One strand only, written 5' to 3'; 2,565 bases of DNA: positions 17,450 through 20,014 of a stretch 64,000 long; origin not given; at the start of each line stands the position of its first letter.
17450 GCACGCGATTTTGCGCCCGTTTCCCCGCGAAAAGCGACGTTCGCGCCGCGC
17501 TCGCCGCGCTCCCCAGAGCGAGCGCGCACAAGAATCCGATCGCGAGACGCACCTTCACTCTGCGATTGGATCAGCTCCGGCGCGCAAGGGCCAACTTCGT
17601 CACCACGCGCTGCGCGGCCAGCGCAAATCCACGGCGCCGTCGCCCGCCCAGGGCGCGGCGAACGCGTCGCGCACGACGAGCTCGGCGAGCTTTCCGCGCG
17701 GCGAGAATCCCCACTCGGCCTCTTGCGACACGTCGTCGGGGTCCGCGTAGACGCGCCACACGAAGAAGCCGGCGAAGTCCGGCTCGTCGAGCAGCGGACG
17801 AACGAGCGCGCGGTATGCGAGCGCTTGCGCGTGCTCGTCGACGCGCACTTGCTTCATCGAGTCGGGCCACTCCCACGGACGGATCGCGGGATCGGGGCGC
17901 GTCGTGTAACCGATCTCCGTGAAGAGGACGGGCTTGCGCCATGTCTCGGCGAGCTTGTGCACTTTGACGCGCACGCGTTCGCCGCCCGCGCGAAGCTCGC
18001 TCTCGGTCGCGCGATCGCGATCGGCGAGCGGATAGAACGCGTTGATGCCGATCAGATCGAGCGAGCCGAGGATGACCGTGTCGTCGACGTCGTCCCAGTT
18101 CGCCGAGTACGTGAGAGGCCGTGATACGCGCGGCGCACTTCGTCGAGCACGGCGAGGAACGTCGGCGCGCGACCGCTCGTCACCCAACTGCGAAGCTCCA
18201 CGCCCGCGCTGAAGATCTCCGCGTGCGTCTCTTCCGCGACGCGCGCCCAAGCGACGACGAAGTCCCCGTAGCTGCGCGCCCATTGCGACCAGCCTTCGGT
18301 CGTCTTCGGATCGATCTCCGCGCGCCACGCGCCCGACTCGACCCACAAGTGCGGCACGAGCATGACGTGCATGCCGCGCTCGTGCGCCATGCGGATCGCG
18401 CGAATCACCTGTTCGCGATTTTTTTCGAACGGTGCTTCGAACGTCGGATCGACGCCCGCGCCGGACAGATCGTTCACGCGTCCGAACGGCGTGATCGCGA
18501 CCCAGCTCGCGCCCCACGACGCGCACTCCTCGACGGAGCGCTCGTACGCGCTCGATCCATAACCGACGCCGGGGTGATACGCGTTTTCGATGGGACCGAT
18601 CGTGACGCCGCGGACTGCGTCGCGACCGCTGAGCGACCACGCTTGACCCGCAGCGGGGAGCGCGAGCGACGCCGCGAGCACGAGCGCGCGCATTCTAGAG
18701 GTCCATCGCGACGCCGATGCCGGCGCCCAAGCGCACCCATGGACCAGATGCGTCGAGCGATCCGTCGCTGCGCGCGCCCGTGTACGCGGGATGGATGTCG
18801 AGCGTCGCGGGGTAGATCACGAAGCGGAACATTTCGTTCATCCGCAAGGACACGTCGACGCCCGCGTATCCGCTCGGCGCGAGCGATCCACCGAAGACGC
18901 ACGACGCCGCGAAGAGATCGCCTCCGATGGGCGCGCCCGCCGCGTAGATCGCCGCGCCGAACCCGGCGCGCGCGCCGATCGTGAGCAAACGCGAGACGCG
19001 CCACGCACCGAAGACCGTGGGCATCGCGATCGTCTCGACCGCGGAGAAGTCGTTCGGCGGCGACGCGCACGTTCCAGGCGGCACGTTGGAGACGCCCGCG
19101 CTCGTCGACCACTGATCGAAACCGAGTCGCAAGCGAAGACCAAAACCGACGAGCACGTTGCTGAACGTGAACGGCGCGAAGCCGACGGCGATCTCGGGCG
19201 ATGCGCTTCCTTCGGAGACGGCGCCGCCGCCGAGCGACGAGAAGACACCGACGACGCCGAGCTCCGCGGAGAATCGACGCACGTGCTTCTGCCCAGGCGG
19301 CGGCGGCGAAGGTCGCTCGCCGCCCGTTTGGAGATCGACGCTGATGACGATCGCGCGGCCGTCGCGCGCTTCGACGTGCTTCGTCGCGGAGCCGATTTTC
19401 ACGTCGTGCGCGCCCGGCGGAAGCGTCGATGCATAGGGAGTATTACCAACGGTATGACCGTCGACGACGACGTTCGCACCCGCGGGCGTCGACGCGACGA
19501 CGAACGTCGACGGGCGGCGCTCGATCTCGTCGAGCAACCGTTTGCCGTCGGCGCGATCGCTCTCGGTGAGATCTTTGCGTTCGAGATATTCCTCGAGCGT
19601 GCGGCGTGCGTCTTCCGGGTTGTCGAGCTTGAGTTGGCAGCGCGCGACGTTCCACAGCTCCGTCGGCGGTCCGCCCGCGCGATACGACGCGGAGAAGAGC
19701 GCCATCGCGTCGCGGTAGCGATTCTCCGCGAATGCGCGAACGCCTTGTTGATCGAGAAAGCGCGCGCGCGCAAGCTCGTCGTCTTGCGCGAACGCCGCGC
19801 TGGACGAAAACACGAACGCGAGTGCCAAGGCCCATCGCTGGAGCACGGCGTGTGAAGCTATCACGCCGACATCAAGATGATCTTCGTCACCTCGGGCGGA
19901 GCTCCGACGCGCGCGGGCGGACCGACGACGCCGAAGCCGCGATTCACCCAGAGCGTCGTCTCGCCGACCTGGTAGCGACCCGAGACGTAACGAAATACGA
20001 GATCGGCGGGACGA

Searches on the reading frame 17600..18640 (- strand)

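Call 52: search_protein_families(library=pfam, proteins=[window:17600-18640:-], max_evalue=0.001)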
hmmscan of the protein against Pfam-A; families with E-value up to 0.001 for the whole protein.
window:17600-18640:- (346 aa): 1 family
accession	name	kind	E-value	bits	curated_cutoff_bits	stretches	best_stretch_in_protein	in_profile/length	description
PF22612.2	GH113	-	1.9e-10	41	27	1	175-300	161-271/289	Glycoside Hydrolase Family 113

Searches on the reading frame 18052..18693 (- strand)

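Call 52: search_protein_families(library=pfam, proteins=[window:18052-18693:-], max_evalue=0.001)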
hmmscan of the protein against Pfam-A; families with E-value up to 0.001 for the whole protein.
window:18052-18693:- (213 aa): 1 family
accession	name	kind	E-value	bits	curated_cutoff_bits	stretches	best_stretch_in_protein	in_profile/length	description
PF22612.2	GH113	-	1.1e-21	77.9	27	1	46-193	13-161/289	Glycoside Hydrolase Family 113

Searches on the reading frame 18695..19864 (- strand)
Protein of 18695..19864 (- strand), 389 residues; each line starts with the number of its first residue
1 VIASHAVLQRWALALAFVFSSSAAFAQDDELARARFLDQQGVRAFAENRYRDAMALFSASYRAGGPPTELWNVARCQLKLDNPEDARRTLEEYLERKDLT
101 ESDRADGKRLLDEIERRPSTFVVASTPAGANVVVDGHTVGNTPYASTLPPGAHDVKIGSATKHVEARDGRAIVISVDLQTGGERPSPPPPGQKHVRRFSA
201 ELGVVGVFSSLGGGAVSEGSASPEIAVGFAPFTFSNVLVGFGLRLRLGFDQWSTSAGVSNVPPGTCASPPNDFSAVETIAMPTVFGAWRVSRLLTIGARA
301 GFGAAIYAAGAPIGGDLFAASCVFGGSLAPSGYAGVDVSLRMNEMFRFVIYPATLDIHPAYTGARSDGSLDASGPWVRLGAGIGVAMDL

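Call 52: search_protein_families(library=pfam, proteins=[window:18695-19864:-], max_evalue=0.001)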
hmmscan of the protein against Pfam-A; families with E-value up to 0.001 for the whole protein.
window:18695-19864:- (389 aa): 2 families
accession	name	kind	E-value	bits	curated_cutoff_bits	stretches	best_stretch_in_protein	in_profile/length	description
PF08308.17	PEGA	-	6.3e-09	36.1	20.8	1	120-157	3-41/71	PEGA domain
PF14559.12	TPR_19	-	0.00012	22.8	25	1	44-97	1-55/68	Tetratricopeptide repeat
